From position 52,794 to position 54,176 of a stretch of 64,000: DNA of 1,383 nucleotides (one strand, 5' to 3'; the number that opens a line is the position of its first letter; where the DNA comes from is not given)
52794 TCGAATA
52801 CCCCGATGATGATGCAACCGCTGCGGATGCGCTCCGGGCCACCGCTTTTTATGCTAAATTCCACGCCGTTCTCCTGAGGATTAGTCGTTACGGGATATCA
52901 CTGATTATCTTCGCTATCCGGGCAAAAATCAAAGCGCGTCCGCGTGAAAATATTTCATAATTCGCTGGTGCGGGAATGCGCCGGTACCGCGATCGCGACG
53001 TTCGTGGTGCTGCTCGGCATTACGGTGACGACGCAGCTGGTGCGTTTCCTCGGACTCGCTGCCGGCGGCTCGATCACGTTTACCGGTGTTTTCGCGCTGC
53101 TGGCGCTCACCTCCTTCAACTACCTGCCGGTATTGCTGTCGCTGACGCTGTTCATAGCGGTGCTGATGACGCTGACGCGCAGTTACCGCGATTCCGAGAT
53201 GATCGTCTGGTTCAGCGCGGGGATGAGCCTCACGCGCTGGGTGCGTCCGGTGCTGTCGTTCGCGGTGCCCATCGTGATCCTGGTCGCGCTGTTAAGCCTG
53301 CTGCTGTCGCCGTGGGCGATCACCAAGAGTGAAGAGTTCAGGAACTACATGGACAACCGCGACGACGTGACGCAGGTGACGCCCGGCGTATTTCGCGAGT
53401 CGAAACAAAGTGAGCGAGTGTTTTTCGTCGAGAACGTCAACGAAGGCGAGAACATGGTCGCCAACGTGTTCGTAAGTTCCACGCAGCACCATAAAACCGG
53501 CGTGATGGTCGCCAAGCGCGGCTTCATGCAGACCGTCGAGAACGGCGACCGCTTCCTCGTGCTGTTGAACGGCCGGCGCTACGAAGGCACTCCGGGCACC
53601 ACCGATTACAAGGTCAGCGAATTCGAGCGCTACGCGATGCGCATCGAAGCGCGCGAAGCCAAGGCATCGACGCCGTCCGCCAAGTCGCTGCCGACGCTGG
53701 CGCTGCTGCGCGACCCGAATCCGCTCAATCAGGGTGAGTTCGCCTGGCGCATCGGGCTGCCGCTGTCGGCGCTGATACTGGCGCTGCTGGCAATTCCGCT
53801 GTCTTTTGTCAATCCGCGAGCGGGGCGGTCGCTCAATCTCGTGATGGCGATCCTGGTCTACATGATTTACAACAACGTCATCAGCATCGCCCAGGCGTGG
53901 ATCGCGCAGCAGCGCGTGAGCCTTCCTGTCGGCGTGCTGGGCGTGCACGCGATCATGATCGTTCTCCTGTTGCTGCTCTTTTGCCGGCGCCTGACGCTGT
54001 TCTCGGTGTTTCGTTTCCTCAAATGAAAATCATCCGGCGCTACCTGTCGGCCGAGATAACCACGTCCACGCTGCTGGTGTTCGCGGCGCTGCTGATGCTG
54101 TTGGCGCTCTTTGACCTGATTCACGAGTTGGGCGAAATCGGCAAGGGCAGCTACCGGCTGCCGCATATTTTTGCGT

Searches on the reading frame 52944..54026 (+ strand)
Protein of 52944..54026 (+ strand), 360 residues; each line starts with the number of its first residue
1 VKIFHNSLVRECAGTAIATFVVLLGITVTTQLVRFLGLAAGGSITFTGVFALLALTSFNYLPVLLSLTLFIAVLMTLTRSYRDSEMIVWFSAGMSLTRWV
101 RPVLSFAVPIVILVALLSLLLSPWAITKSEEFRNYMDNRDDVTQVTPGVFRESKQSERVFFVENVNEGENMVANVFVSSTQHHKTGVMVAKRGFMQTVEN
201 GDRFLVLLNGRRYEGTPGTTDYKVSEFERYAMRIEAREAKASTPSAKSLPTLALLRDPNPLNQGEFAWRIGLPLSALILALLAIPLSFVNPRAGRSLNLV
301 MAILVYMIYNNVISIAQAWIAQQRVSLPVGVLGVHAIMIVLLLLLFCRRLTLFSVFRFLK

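Call 79: search_protein_families(library=pfam, proteins=[window:52944-54026:+], max_evalue=0.00001)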
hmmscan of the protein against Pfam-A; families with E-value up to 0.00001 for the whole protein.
window:52944-54026:+ (360 aa): 1 family
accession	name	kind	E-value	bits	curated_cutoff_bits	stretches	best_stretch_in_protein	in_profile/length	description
PF03739.19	LptF_LptG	-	1.2e-61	209.2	27.9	1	8-346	3-351/353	Lipopolysaccharide export system permease LptF/LptG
